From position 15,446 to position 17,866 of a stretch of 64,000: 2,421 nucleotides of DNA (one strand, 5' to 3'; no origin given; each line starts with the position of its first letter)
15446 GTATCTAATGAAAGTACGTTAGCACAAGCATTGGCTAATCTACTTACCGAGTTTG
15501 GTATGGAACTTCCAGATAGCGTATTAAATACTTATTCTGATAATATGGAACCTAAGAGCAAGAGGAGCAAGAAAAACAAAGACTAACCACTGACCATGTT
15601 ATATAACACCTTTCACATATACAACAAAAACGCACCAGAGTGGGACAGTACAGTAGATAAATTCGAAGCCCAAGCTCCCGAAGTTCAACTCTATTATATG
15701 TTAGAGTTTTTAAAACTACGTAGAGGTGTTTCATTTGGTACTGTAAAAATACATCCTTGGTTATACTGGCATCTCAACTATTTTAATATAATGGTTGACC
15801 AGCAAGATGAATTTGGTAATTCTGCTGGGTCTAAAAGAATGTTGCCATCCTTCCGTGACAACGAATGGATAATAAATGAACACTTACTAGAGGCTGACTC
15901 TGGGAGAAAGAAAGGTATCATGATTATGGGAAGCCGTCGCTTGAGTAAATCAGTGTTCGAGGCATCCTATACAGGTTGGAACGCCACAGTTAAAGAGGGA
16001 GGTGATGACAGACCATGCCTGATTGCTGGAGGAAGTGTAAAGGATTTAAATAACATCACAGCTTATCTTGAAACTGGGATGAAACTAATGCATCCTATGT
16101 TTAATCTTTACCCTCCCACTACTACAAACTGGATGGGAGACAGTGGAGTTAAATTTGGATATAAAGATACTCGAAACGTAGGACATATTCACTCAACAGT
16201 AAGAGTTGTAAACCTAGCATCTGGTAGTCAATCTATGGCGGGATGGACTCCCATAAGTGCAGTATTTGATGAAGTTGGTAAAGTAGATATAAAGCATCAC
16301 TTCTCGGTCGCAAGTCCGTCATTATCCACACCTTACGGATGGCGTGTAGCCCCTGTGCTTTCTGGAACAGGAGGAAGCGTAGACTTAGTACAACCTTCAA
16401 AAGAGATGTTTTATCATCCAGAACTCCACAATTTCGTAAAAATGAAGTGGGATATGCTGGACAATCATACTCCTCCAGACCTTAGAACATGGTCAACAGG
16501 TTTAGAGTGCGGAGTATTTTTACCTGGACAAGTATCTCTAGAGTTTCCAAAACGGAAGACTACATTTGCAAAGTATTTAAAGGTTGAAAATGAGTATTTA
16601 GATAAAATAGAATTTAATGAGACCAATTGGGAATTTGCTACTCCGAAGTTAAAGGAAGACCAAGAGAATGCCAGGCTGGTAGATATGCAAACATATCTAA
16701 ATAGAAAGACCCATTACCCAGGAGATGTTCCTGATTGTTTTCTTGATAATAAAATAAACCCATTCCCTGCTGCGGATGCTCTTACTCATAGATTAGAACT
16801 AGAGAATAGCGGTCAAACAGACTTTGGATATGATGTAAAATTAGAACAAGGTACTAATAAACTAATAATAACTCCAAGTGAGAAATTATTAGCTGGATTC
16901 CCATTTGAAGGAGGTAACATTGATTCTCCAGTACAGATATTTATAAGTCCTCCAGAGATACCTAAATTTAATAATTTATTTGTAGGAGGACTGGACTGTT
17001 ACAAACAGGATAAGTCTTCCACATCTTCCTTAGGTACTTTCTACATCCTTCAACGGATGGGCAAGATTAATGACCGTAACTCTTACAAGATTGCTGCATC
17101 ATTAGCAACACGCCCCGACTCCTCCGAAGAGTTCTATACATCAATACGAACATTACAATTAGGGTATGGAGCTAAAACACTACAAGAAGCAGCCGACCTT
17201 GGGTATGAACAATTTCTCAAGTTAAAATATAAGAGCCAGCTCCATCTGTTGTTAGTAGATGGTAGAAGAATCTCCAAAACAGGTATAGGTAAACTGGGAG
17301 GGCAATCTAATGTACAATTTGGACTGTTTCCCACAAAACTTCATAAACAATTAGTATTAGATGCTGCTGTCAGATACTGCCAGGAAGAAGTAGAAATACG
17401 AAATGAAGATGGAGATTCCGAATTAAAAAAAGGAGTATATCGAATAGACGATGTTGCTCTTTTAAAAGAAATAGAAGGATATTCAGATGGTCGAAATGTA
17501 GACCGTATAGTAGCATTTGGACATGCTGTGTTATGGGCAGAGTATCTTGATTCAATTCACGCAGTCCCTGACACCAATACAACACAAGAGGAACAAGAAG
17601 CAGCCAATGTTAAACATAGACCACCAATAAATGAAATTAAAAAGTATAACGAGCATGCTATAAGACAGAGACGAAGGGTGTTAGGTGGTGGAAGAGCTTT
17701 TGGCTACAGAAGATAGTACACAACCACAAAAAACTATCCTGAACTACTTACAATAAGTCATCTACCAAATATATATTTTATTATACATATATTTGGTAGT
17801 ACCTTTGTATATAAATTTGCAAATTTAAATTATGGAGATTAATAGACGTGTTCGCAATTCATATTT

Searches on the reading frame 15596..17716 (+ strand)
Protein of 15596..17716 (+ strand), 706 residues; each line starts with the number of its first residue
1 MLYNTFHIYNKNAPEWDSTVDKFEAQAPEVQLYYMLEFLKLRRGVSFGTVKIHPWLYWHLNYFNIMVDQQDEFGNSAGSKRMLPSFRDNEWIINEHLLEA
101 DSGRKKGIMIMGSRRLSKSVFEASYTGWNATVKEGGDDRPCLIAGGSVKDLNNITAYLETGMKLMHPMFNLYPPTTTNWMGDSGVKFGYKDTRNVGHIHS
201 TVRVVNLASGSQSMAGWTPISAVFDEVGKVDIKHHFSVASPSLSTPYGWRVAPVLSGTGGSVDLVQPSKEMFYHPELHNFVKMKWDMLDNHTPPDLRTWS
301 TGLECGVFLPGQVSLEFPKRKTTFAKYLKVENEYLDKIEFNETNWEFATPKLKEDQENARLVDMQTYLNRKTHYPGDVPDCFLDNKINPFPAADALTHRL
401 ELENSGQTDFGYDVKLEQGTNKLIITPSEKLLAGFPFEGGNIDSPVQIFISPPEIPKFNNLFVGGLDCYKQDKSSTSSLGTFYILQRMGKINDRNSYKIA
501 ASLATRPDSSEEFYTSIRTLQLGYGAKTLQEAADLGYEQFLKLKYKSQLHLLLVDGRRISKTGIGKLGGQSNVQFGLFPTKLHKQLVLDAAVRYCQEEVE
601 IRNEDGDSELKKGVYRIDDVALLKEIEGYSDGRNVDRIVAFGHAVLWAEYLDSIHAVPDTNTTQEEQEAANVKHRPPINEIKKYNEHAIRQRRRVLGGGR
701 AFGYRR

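Call 11: search_protein_families(library=phrogs, proteins=[window:15596-17716:+], max_evalue=0.01)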
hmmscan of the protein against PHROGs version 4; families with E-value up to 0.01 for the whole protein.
window:15596-17716:+ (706 aa): 1 family
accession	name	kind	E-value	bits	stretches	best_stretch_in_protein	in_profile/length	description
phrog_6681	-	head and packaging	1.2e-66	226.6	1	21-673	82-744/758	terminase large subunit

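Call 13: search_dna_similar(query=window:15596-17716:+, collection=phages, mode=protein, max_rows=25)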
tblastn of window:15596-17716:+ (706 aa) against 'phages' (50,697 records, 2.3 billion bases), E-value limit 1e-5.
Records with a match: 33; places in all: 33; records where one place covers at least 80% of the query: 9.
Best place of each record, by identity: <60% 33.
By first word of the organism name: uncultured 17; Cellulophaga 7; Bacteriophage 4; Azobacteroides 2; phage 1; Leptolyngbya 1; bajarodcaudo 1.
By host as written in the record: - 23; Cellulophaga baltica #18 2; Cellulophaga baltica #17 2; Cellulophaga baltica #4 2; Candidatus Azobacteroides pseudotrichonymphae 2; Cellulophaga baltica #13 1; Leptolyngbya boryana 1.
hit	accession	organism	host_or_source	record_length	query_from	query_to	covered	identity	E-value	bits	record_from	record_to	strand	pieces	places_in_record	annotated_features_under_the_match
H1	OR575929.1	phage csAssE-Sib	human gut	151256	12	690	93%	34.7%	8e-90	389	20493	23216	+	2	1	terminase large subunit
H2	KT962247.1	Cellulophaga phage phi17:2_18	Cellulophaga baltica #18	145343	4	651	92%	34.4%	1e-93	325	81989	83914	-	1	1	hypothetical protein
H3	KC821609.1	Cellulophaga phage phi17:2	Cellulophaga baltica #17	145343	4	651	92%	34.4%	1e-93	325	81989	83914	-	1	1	hypothetical protein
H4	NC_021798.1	Cellulophaga phage phi17:2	Cellulophaga baltica #17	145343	4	651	92%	34.4%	1e-93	325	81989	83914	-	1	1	terminase large subunit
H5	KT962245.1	Cellulophaga phage phi4:1_13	Cellulophaga baltica #13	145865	4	651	92%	34.2%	2e-93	324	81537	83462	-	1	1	hypothetical protein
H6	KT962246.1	Cellulophaga phage phi4:1_18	Cellulophaga baltica #18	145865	4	651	92%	34.2%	2e-93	324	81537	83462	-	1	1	hypothetical protein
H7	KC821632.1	Cellulophaga phage phi4:1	Cellulophaga baltica #4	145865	4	651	92%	34.2%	2e-93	324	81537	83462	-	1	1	hypothetical protein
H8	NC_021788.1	Cellulophaga phage phi4:1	Cellulophaga baltica #4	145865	4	651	92%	34.2%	2e-93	324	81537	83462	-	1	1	terminase large subunit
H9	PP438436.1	Leptolyngbya phage Lbo-JY46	Leptolyngbya boryana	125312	13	689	96%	32.6%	5e-83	293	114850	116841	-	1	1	hypothetical protein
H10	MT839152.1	Bacteriophage sp.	human fecal samples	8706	6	664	73%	37.4%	7e-66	340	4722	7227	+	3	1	record has no annotation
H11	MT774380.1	uncultured phage cr1_1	human feces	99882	185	651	66%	24.4%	2e-11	74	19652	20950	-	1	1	terminase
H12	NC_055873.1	uncultured phage cr1_1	human feces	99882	185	651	66%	24.4%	2e-11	74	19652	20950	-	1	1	terminase large subunit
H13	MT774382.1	uncultured phage cr10_1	human feces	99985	200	651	64%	25.0%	1e-13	81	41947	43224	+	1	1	terminase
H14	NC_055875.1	uncultured phage cr10_1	human feces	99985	200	651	64%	25.0%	1e-13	81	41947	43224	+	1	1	terminase large subunit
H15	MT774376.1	uncultured phage cr55_1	human feces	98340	200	651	64%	24.3%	1e-11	74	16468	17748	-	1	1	terminase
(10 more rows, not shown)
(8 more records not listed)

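Call 14: find_related_loci(query=window:15596-17716:+, collection=viral_contigs, flank=10000)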
Query window:15596-17716:+ (706 aa) in viral_contigs; peptide patterns used: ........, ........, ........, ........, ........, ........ (x = any residue, [..] = any of these).
2 stretches matched a pattern, but none encodes a relative of the query by tblastn (E <= 1e-3).

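Call 15: find_homologous_proteins(query=window:15596-17716:+, max_evalue=1e-30)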
Query window:15596-17716:+ (706 aa): 74 proteins with E <= 1e-30 among 6685 candidates. Only proteins of 388 to 1236 residues were searched: fused or split forms outside these lengths cannot appear, so this answer is no evidence that the protein stands alone or is whole; find_related_loci, which searches DNA, has no such limit.
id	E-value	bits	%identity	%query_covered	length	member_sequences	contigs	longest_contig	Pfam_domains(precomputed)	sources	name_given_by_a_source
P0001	0.0e+0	1658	100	100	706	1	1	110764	-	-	-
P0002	0.0e+0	1311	76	100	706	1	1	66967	-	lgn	-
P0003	2.5e-232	791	50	63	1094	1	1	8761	PF05203.22,PF14528.12,PF14890.12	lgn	-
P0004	2.2e-227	775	49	98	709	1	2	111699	-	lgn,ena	-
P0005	3.5e-220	751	47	100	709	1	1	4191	-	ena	-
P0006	2.7e-138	481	39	93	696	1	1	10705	-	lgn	-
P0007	1.1e-137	479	39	97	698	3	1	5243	-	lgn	-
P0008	1.1e-135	472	38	95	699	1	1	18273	-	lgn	-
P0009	1.2e-133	465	39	93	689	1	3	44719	-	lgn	-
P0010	5.8e-133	463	37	96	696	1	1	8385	-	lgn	-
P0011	9.2e-131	456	37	99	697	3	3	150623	-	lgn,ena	-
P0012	1.2e-129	452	38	96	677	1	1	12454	-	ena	-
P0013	9.0e-129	449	49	63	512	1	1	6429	-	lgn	-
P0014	1.1e-128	449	37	67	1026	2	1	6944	PF05204.20,PF14528.12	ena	-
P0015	6.4e-126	440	37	58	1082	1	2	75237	PF14528.12,PF14890.12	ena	-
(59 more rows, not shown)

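Call 16: find_encoding_contigs(protein=P0002, flank=10000, max_places=3)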
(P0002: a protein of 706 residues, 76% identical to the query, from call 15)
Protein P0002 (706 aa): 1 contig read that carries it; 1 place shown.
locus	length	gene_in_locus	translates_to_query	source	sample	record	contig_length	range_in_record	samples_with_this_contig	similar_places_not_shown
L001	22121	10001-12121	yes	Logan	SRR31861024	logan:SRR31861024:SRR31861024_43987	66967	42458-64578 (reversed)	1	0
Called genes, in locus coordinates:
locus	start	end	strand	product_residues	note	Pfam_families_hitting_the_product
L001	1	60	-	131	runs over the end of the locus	-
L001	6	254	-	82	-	-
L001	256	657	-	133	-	-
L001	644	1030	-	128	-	-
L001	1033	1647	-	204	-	-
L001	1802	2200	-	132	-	-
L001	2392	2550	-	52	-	-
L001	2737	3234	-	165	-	-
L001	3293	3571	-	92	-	-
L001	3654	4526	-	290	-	-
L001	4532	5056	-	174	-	-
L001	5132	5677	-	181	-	PF19835:SegE_GIY-YIG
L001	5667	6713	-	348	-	PF00154:RecA_N, PF13481:AAA_25 (weak), PF06745:ATPase (weak)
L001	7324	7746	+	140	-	-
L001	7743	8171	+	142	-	-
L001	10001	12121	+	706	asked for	-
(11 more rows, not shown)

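Call 17: find_encoding_contigs(protein=P0004, flank=10000, max_places=3)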
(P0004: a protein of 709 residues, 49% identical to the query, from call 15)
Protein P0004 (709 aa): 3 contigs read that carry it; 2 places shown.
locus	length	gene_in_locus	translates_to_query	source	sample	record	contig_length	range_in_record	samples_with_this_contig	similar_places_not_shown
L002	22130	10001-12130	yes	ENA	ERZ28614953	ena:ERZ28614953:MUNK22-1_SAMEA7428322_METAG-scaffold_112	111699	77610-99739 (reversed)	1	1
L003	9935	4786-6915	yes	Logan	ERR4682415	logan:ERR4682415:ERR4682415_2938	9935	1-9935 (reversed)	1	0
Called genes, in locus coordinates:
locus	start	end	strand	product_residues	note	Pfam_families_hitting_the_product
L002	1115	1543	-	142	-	-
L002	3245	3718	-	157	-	PF01464:SLT (weak)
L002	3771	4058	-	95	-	-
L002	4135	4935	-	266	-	-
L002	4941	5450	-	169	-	-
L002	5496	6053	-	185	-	PF19835:SegE_GIY-YIG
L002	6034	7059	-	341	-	PF00154:RecA_N, PF21096:RecA_C (weak)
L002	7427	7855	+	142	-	-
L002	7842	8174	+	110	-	-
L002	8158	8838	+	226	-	-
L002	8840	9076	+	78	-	-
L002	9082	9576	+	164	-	-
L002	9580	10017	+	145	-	-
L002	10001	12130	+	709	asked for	-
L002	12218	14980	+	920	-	-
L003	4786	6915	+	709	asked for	-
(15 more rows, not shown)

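Call 18: find_encoding_contigs(protein=P0001, flank=10000, max_places=3)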
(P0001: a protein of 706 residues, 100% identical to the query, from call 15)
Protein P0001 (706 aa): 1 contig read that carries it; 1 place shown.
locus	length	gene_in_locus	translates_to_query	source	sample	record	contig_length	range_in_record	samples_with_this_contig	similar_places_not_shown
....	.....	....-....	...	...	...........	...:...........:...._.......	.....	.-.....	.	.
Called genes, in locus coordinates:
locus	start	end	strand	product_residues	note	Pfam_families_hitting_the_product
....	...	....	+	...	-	-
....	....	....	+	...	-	-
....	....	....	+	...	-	-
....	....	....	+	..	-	-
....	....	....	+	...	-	-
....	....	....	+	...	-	-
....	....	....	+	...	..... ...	-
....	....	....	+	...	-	-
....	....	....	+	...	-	-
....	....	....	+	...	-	-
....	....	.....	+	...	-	-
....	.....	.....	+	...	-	-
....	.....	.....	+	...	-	-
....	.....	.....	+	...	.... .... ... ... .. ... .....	-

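Call 43: find_related_loci(query=A2, collection=genome_contigs, flank=10000)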
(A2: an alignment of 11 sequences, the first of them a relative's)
Query A2 (706 aa) in genome_contigs; peptide patterns used: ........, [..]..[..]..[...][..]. (x = any residue, [..] = any of these).
46 stretches matched a pattern; 1 encode a relative of the query (tblastn E <= 1e-3); 1 distinct loci.
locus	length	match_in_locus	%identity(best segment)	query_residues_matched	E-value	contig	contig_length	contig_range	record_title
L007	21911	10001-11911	31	11-656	1e-78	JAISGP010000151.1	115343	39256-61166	MAG: Lachnospiraceae bacterium isolate Hm464_bin108 k119_102335, whole genome shotgun sequence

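Call 83: get_annotated_region(hit=H1, flank=9000)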
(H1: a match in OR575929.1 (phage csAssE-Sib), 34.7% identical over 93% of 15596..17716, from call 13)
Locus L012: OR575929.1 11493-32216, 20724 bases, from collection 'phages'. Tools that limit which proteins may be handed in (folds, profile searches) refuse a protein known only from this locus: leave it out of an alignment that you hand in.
description: Phage csAssE-Sib, complete genome.
organism: phage csAssE-Sib (NCBI taxid 3092639)
taxonomy: Viruses; Duplodnaviria; Heunggongvirae; Uroviricota; Caudoviricetes
host: -; source: human gut; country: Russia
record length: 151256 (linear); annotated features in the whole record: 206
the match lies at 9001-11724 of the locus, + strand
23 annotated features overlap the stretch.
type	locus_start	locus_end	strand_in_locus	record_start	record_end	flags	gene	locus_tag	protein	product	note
CDS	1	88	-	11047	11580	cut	-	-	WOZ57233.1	crossover junction endodeoxyribonuclease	Holliday junction resolvase; Crossover junction endodeoxyribonuclease RuvC; resolvase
CDS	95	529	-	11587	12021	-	-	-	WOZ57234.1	hypothetical protein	-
CDS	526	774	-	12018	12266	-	-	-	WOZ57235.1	hypothetical protein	-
CDS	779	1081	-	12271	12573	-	-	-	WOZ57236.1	hypothetical protein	-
CDS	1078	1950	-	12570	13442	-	-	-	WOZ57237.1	thymidylate synthase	Thymidylate synthase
CDS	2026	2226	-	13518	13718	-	-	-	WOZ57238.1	putative DNA binding protein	-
CDS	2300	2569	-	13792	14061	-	-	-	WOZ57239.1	DUF2829 domain-containing protein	-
CDS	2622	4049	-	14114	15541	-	-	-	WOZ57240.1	ATP dependent DNA helicase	-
CDS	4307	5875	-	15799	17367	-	-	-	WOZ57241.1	hypothetical protein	-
CDS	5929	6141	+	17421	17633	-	-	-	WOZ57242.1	hypothetical protein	-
CDS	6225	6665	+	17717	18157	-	-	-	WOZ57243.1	hypothetical protein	-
CDS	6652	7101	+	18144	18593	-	-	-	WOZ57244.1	DNA-binding protein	-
CDS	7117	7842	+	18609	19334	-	-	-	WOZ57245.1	HYDIN-like protein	-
CDS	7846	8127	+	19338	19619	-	-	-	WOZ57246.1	hypothetical protein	-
CDS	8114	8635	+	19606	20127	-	-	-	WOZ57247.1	hypothetical protein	-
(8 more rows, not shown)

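Call 86: find_encoding_contigs(protein=P0003, flank=10000, max_places=2)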
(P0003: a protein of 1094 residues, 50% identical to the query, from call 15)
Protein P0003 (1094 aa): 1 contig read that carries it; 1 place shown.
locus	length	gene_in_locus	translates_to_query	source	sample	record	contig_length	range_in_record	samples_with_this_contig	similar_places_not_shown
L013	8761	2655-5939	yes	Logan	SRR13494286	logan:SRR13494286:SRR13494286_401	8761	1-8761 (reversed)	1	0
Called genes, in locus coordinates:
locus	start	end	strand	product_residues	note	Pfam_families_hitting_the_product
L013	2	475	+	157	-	?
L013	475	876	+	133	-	-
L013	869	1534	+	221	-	-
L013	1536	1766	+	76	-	-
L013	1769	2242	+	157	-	-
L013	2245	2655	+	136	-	-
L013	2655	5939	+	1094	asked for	PF05203:Hom_end_hint (weak), PF14890:Intein_splicing, PF14528:LAGLIDADG_3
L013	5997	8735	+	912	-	-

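Call 87: find_encoding_contigs(protein=P0013, flank=10000, max_places=2)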
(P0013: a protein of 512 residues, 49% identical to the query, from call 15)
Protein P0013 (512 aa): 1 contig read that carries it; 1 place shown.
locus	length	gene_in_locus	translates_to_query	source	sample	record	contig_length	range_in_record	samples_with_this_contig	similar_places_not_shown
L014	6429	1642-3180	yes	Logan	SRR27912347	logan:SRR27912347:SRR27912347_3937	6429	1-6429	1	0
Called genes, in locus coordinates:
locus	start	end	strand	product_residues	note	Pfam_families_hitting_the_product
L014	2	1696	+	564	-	?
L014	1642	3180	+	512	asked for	-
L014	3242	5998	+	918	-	-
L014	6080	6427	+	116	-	?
